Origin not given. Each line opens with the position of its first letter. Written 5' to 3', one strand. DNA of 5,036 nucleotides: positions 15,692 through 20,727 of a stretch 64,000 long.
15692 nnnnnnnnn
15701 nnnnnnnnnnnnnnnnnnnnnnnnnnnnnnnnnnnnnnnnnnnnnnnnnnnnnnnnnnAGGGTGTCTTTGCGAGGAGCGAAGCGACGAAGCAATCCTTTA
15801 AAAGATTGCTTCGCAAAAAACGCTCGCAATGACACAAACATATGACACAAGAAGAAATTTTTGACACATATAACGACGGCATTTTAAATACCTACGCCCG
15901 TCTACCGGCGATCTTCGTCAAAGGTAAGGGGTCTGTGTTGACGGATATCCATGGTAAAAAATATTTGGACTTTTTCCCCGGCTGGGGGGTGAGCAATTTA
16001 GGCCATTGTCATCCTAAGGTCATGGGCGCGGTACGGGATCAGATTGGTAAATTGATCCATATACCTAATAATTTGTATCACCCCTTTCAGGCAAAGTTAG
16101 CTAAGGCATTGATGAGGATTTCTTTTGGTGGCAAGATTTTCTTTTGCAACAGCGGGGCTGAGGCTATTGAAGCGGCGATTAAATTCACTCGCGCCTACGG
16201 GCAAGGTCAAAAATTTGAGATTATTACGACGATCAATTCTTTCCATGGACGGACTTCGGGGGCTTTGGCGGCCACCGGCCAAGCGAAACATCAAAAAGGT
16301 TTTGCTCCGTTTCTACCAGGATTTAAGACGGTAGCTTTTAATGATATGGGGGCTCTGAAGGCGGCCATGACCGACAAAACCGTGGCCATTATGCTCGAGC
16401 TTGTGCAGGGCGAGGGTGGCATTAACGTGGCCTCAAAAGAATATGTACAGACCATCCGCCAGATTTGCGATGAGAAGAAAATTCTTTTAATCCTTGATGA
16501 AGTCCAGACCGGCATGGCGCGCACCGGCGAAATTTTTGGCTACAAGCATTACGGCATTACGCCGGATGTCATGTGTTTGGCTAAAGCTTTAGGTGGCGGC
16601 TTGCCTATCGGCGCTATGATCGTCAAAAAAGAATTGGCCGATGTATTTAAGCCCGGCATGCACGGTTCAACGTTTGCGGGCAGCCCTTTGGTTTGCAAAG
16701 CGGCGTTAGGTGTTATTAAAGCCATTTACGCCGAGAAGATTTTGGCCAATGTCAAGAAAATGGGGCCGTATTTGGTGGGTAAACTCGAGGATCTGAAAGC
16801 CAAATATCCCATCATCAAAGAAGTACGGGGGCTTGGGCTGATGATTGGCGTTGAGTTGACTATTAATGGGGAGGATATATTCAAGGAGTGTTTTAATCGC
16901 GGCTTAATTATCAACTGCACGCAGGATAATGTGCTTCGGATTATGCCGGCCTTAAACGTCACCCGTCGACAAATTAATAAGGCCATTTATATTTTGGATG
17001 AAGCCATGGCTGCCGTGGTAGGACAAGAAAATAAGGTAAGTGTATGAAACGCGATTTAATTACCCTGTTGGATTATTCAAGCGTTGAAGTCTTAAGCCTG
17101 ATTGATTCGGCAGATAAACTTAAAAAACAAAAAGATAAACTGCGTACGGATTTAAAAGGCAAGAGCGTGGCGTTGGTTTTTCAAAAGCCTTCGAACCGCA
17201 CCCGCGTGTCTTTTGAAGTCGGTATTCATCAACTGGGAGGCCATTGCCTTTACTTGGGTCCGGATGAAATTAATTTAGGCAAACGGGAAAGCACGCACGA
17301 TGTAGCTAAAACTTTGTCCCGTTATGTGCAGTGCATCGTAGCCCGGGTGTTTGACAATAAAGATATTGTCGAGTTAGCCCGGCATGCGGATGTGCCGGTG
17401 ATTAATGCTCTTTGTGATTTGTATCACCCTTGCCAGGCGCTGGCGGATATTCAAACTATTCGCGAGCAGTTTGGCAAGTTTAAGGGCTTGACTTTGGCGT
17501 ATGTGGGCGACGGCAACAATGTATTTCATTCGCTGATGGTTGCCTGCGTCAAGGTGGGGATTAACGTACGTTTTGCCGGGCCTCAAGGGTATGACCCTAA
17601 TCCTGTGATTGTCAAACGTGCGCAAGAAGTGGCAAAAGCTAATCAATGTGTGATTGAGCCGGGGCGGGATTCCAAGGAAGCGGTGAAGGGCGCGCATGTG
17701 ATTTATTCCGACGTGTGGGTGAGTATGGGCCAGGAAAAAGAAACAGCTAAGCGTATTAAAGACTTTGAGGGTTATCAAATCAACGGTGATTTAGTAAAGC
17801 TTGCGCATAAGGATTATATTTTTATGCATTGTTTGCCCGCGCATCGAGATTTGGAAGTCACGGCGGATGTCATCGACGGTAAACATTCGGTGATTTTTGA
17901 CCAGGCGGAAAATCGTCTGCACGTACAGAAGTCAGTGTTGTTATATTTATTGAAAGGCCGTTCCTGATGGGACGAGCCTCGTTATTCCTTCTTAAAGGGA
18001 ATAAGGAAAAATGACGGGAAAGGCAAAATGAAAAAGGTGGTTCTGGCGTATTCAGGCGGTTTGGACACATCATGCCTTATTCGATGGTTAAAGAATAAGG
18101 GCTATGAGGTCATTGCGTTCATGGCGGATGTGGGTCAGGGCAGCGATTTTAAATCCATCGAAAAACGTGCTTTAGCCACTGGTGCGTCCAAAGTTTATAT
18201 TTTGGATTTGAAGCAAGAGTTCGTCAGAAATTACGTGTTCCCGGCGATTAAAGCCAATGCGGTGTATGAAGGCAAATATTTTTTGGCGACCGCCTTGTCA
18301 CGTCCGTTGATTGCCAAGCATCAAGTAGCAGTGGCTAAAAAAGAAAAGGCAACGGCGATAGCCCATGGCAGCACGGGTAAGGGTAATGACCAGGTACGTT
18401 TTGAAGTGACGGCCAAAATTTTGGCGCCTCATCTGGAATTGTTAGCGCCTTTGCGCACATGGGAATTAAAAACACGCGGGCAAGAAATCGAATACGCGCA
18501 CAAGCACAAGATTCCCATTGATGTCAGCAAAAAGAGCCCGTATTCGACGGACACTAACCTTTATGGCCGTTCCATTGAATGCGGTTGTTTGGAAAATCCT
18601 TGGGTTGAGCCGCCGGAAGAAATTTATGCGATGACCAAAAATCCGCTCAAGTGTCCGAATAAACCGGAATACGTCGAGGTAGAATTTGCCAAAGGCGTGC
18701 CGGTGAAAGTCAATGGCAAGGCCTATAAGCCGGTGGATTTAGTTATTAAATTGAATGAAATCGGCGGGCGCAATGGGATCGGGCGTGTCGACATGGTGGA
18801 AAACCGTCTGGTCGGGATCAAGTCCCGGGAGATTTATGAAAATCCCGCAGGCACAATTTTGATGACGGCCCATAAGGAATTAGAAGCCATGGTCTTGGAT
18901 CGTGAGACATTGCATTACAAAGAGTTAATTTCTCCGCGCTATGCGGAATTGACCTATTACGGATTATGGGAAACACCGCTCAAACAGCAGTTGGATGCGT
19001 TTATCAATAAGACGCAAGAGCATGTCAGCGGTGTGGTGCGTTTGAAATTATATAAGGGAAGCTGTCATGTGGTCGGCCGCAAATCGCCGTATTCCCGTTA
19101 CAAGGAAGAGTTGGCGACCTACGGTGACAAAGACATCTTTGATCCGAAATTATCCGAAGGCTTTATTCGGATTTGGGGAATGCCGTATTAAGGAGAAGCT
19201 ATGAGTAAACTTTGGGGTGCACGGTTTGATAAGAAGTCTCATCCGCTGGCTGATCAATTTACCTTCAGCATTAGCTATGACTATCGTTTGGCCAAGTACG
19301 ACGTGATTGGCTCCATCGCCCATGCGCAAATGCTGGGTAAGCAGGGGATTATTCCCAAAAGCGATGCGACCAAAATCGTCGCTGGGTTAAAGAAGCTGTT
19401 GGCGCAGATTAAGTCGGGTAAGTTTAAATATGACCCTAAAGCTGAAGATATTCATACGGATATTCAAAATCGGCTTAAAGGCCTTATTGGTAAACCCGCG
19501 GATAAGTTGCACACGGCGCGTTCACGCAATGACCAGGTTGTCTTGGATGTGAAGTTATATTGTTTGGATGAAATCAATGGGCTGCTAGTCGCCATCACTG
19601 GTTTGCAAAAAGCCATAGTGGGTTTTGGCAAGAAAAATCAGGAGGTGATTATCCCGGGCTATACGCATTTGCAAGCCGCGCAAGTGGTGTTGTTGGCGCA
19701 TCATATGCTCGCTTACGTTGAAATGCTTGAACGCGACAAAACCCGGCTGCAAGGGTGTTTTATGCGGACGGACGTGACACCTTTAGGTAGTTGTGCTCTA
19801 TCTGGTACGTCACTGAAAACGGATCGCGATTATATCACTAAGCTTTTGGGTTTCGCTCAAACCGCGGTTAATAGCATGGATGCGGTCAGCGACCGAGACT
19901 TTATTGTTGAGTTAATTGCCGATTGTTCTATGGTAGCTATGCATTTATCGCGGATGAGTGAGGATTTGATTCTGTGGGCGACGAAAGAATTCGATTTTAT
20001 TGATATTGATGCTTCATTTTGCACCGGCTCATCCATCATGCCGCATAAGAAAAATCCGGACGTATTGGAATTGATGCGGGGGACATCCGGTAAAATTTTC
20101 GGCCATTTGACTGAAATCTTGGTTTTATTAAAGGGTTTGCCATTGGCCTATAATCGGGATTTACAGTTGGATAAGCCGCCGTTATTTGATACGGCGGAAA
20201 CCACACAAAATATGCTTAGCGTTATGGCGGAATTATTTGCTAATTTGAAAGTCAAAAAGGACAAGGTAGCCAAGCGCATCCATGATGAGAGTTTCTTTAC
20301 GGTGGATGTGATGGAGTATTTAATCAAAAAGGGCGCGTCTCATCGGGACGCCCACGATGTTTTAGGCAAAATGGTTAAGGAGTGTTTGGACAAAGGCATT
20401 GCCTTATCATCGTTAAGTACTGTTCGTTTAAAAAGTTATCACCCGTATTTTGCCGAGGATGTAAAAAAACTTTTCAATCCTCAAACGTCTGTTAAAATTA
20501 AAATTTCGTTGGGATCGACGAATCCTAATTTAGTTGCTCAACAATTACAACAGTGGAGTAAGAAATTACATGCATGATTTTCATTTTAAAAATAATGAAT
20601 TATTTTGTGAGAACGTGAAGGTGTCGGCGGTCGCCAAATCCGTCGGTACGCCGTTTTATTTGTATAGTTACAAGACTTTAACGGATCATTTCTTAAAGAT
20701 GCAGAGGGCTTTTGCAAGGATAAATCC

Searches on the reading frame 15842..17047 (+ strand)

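Call 30: search_protein_families(library=pfam, proteins=[window:15842-17047:+], max_evalue=0.00001)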
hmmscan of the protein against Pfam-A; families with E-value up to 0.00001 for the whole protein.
window:15842-17047:+ (401 aa): 1 family
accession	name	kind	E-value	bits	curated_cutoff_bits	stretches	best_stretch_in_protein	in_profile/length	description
PF00202.27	Aminotran_3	-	5.8e-116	387.9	30.5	1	20-388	8-402/403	Aminotransferase class-III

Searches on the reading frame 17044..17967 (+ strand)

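Call 30: search_protein_families(library=pfam, proteins=[window:17044-17967:+], max_evalue=0.00001)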
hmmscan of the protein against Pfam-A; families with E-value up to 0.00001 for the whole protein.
window:17044-17967:+ (307 aa): 2 families
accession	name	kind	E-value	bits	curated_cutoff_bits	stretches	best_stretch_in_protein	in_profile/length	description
PF00185.30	OTCace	-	3.4e-61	206.3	29.4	1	147-302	1-157/157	Aspartate/ornithine carbamoyltransferase, Asp/Orn binding domain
PF02729.26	OTCace_N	-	2.4e-47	161.2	29.9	1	3-141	1-148/148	Aspartate/ornithine carbamoyltransferase, carbamoyl-P binding domain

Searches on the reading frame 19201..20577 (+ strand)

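Call 30: search_protein_families(library=pfam, proteins=[window:19201-20577:+], max_evalue=0.00001)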
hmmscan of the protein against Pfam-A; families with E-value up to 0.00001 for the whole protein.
window:19201-20577:+ (458 aa): 2 families
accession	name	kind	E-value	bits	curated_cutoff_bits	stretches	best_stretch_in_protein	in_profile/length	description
PF00206.25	Lyase_1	-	1.6e-71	241.7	27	1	8-301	2-312/312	Lyase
PF14698.11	ASL_C2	-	8e-16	58.7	27.3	1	369-432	6-69/69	Argininosuccinate lyase C-terminal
